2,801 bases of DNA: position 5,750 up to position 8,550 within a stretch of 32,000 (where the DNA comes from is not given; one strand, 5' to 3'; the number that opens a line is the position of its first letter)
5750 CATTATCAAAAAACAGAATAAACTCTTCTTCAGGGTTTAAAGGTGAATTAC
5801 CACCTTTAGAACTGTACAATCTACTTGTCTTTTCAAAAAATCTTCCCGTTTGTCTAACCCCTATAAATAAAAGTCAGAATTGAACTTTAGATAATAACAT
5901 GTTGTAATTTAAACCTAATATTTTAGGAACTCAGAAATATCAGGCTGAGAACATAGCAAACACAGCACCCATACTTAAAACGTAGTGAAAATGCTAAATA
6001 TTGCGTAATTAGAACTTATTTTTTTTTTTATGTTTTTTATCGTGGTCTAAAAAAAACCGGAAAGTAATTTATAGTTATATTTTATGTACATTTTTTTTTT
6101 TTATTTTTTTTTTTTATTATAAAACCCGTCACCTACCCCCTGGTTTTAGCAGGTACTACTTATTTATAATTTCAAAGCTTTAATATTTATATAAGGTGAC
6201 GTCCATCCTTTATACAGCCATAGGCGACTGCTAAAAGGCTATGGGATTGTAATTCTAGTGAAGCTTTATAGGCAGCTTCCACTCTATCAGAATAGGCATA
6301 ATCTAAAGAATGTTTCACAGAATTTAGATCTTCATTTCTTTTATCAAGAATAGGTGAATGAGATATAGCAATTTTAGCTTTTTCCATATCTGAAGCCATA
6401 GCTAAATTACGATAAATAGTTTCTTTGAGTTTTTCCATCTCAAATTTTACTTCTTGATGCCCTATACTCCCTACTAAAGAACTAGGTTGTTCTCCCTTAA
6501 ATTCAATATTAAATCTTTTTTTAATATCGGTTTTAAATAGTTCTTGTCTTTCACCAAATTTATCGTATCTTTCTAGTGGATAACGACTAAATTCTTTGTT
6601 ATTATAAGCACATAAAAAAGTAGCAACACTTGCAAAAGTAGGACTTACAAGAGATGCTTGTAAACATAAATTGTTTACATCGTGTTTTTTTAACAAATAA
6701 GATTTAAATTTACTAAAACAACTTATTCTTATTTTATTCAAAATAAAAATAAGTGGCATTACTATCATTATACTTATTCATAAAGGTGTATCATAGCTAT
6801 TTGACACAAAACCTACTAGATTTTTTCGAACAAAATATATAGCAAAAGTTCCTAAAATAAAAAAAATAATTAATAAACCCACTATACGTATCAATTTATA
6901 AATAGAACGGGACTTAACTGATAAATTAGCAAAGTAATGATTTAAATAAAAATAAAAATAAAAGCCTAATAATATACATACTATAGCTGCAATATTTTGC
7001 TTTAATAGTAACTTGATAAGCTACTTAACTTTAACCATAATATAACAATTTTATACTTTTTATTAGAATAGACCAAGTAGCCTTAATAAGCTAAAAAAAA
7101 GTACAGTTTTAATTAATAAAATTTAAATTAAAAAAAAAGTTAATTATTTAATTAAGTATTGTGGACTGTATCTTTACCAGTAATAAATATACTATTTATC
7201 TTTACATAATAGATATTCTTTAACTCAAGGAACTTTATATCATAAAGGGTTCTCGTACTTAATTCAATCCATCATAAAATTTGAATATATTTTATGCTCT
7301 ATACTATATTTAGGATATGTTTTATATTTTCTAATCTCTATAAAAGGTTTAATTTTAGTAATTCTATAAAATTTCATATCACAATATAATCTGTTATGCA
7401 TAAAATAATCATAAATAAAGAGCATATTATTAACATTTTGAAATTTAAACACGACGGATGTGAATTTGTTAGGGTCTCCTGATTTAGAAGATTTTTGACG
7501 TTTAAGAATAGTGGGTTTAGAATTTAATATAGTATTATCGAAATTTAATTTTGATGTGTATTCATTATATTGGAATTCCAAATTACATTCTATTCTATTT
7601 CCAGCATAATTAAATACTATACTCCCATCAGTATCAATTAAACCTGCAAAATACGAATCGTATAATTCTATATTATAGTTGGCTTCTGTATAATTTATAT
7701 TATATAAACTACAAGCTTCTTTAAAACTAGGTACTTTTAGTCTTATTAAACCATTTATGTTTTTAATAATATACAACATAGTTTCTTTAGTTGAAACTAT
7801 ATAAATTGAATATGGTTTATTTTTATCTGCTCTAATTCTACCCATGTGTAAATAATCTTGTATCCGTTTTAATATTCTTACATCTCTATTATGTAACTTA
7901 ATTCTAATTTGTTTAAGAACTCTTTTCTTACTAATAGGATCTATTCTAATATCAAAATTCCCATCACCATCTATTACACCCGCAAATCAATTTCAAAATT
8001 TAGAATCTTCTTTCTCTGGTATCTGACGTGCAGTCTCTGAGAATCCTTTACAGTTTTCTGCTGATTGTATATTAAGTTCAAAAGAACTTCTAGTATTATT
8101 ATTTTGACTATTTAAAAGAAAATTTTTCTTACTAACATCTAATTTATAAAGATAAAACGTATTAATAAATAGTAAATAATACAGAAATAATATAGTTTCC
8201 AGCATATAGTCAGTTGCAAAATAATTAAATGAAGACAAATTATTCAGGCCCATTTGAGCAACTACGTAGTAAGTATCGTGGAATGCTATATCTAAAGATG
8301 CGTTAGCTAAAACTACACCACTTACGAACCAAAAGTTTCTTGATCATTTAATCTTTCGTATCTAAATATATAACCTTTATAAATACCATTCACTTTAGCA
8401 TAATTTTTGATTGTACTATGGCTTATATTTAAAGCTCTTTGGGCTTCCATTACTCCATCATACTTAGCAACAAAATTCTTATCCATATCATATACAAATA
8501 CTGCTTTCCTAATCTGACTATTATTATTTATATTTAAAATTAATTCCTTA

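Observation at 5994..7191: Orphan ORF with a hydrophobic N-terminus in a 1.17 kb post-P7 extension of cox1 intron 8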

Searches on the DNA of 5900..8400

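Call 19: search_rna_families(source=window, start=5900, end=8400, threshold=evalue, max_evalue=10, show_alignments=3)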
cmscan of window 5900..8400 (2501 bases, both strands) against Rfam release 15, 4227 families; matches with E-value up to 10: 0.
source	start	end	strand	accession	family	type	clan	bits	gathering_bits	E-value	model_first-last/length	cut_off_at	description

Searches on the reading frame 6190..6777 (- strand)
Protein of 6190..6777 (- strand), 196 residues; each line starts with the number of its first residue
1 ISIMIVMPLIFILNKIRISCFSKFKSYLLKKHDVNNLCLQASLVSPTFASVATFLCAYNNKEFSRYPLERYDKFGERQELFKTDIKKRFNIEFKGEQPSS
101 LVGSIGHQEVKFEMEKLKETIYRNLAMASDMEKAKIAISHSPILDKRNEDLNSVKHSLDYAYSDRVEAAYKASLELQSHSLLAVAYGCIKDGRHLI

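Call 18: predict_structure(protein=window:6190-6777:-)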
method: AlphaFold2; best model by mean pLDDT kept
length: 196 residues; sequences in the alignment: 1
mean_pLDDT: 48.1   pTM: 0.41
mean pLDDT of the five models: 48.1, 39.6, 38.2, 34.5, 33.3
residues with pLDDT >= 90: 0; 70-90: 26; 50-70: 47; < 50: 123
segments of 3 or more residues with pLDDT < 50: 2-6, 13-82, 84-110, 178-196
pLDDT, mean of each block of 10 residues (from residue 1): 48 44 41 36 36 39 33 41 44 34 38 61 67 71 58 73 66 53 42 30
secondary structure, 60 per line:
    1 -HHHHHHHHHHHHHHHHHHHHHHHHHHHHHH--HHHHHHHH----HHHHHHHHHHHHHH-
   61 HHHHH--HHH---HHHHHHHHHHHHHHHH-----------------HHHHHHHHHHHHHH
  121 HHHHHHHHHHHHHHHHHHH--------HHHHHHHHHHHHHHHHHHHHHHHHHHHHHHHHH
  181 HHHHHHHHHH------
elements in order: H2-31 H34-41 H46-59 H61-65 H74-89 H107-139 H148-190

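Call 21: search_protein_representatives(protein=window:6190-6777:-)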
Query: 196 residues. Proteins with E-value up to 0.001 (for the whole library): 6; up to 1e-10: 5; up to 1e-30: 1. The best 6 are listed.
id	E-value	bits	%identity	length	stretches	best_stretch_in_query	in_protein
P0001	3.2e-116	402.0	97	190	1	7-196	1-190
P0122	1.1e-26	110.2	45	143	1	52-191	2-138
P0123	2.2e-24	102.8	42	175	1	13-176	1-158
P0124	1.3e-16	77.5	63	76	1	79-140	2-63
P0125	4.9e-16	75.6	60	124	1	1-68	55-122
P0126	7.3e-04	35.9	30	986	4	127-188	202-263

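Call 23: find_encoding_contigs(protein=P0122, flank=10000, max_places=6)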
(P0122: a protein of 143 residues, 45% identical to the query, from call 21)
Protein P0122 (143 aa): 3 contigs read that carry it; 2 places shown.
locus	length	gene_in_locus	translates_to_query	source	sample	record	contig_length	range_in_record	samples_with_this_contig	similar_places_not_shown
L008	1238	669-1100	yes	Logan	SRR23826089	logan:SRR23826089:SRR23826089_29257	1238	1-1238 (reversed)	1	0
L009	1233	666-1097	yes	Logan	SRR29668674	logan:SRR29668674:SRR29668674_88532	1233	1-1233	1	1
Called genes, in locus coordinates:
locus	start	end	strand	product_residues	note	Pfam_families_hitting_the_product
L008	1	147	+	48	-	?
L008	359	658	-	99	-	-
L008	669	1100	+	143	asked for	-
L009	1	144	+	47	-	?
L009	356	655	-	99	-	-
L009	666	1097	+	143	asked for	-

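Call 24: find_encoding_contigs(protein=P0123, flank=10000, max_places=6)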
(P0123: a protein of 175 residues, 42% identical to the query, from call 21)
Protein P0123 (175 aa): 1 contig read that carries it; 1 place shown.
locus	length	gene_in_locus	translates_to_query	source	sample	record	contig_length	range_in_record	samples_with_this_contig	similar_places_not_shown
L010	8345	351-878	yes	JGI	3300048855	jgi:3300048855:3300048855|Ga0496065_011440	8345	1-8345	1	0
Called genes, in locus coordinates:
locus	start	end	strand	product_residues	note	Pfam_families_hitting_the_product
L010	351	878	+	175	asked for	-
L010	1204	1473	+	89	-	PF01541:GIY-YIG (weak)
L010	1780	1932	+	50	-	-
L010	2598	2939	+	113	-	-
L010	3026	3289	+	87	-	-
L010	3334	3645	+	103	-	PF07460:NUMOD3 (weak)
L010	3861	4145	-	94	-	-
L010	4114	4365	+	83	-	PF02790:COX2_TM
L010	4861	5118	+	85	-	PF00961:LAGLIDADG_1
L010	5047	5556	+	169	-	PF00961:LAGLIDADG_1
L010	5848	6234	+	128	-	-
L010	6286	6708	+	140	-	PF03161:LAGLIDADG_2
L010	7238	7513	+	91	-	PF00116:COX2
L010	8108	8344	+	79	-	?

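Call 25: find_encoding_contigs(protein=P0125, flank=10000, max_places=6)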
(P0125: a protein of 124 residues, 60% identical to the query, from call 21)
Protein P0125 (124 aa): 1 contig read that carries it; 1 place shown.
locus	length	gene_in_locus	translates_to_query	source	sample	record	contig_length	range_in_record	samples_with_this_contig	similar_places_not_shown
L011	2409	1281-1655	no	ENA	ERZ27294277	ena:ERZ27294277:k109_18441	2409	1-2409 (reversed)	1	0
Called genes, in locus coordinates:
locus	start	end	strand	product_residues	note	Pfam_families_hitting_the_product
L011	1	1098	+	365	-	?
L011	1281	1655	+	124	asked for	-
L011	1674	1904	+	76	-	-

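Call 26: find_encoding_contigs(protein=P0124, flank=10000, max_places=6)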
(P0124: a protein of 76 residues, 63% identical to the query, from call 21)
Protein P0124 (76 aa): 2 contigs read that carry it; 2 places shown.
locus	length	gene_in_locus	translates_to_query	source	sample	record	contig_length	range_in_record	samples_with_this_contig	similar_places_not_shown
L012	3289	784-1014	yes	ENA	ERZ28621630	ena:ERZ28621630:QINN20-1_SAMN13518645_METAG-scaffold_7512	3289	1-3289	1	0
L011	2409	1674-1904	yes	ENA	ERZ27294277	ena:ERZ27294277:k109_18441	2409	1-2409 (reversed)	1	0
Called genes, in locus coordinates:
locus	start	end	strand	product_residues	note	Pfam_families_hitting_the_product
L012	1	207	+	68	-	?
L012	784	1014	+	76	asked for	-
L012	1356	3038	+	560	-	PF00115:COX1, PF02790:COX2_TM, PF01541:GIY-YIG (weak), PF07460:NUMOD3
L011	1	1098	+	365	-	?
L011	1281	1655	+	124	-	-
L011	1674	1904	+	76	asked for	-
